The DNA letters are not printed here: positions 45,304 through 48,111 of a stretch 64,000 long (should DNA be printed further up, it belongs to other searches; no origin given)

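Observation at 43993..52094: Four-gene operon of unplaceable proteins (137, 150, 820, 1536 aa) running straight into gyrA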

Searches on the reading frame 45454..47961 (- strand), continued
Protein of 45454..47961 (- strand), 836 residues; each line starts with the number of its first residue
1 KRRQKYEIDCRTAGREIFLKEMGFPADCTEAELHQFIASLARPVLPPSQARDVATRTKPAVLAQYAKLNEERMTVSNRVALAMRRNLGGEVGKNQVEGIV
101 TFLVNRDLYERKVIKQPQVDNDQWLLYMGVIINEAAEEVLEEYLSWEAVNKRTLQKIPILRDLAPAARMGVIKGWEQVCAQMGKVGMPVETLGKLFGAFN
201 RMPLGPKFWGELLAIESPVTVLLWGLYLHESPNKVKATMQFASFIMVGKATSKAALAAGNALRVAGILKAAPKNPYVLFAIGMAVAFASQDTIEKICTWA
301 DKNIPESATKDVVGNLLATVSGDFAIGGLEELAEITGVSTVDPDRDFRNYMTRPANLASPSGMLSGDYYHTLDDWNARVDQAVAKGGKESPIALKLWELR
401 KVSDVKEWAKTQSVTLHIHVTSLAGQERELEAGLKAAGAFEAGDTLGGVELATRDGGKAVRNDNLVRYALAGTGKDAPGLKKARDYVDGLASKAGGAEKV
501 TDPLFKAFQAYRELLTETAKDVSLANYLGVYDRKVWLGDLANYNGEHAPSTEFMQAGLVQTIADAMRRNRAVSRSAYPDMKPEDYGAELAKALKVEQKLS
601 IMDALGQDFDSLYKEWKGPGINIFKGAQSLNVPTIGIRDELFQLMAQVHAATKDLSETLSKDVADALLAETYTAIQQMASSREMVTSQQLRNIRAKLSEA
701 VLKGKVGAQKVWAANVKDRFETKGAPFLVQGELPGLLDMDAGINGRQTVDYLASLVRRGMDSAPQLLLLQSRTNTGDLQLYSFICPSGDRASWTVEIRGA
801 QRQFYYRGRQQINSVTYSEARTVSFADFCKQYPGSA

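Call 92: search_protein_families(library=ncbifam, alignment_id=A5, max_evalue=0.001)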
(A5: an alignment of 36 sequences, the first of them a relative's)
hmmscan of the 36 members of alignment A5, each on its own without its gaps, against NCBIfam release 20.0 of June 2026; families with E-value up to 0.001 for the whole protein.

A. member 1, P0012 (1988 aa): 0 families

B. families by the number of members that match (of 36 scanned): 0 families

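Call 93: search_protein_families(library=padloc, alignment_id=A5, max_evalue=0.001)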
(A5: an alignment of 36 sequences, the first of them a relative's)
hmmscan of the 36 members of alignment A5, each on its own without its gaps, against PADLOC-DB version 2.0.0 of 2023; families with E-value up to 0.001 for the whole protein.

A. member 1, P0012 (1988 aa): 0 families

B. families by the number of members that match (of 36 scanned): 1 family
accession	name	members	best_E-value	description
PDLC03865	LmuB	1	0.00058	-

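Call 94: list_cluster_members(proteins=[P0043, P0049, P0052, P0055, P0057, P0061, P0063, P0065, P0067, P0068])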
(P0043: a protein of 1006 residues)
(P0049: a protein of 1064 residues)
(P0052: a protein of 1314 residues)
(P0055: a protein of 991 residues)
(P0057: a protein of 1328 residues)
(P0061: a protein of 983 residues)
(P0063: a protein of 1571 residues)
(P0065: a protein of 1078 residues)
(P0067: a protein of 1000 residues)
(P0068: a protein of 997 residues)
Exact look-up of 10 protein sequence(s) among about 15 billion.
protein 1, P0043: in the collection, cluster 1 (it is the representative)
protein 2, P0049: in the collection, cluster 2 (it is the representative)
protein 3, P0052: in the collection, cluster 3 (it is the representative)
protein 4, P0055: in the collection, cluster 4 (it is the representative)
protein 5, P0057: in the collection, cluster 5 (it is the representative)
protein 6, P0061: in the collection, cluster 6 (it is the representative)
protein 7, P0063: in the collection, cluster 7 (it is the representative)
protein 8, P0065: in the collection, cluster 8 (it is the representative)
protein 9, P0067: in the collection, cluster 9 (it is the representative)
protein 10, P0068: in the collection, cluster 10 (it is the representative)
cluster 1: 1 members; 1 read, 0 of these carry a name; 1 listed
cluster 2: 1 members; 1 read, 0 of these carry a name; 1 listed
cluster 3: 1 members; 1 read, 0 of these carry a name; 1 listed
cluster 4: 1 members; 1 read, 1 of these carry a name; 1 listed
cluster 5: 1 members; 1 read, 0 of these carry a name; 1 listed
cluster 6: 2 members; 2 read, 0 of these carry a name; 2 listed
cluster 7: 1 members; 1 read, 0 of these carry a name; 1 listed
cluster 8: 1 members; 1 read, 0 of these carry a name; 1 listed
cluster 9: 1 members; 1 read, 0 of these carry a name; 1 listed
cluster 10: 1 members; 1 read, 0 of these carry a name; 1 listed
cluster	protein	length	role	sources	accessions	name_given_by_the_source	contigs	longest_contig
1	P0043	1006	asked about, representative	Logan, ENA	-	-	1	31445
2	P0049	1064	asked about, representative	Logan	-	-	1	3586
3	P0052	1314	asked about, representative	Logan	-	-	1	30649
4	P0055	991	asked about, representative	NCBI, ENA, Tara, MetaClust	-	strand:+ start:917 stop:3892 length:2976 start_codon:yes stop_codon:yes gene_type:complete | TARA_037_MES_0.1-0.22_scaffold39748_1_gene37307 "" ""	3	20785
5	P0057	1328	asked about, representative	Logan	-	-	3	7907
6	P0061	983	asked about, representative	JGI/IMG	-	-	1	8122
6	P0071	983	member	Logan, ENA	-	-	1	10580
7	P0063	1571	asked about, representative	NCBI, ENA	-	-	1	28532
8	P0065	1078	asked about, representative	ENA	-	-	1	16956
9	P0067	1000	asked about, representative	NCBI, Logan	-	-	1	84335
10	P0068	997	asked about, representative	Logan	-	-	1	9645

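Call 95: find_encoding_contigs(protein=P0067, flank=9000, max_places=1)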
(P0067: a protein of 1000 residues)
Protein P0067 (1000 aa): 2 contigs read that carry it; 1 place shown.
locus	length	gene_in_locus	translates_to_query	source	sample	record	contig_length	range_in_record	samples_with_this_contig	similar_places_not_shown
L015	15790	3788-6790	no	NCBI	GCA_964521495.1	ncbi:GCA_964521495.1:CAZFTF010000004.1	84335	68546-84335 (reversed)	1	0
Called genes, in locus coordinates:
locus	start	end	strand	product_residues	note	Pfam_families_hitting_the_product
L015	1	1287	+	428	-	?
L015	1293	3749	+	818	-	-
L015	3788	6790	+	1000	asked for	-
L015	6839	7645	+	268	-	-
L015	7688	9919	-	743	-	PF09826:Beta_propel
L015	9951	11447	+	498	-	PF07719:TPR_2 (faint), PF13424:TPR_12 (faint), PF13428:TPR_14 (faint), PF13371:TPR_9 (faint), PF13432:TPR_16 (faint), PF14559:TPR_19 (faint)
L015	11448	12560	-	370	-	PF17773:UPF0176_N, PF00581:Rhodanese, PF12368:Rhodanese_C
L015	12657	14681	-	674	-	PF03030:H_PPase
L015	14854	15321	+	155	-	PF00472:RF-1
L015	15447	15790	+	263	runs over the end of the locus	PF00520:Ion_trans, PF07885:Ion_trans_2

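Call 96: find_encoding_contigs(protein=P0043, flank=9000, max_places=1)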
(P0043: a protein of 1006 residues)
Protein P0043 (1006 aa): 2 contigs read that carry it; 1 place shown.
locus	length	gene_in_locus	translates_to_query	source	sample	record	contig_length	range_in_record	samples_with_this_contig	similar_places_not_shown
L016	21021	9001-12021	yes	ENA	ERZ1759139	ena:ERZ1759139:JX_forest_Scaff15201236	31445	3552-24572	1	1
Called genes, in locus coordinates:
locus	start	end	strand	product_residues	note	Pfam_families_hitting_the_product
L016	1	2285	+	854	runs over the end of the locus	PF03717:PBP_dimer (weak), PF00905:Transpeptidase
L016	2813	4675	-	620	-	PF13522:GATase_6, PF13537:GATase_7, PF01380:SIS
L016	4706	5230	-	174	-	-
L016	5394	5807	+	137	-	-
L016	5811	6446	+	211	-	-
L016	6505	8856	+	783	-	-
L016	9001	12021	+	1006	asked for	-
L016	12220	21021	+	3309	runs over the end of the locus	-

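Call 97: find_encoding_contigs(protein=P0055, flank=9000, max_places=1)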
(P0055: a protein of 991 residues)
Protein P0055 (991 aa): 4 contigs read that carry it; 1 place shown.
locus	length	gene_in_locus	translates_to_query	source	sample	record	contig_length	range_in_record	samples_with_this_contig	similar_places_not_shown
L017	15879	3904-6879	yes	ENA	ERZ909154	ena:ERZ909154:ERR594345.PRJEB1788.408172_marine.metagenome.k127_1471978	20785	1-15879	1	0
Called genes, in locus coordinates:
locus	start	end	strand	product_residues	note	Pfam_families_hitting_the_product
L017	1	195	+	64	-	?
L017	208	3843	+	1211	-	-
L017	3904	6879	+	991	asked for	-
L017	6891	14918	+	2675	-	-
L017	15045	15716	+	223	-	PF12705:PDDEXK_1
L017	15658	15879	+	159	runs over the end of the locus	PF02681:DUF212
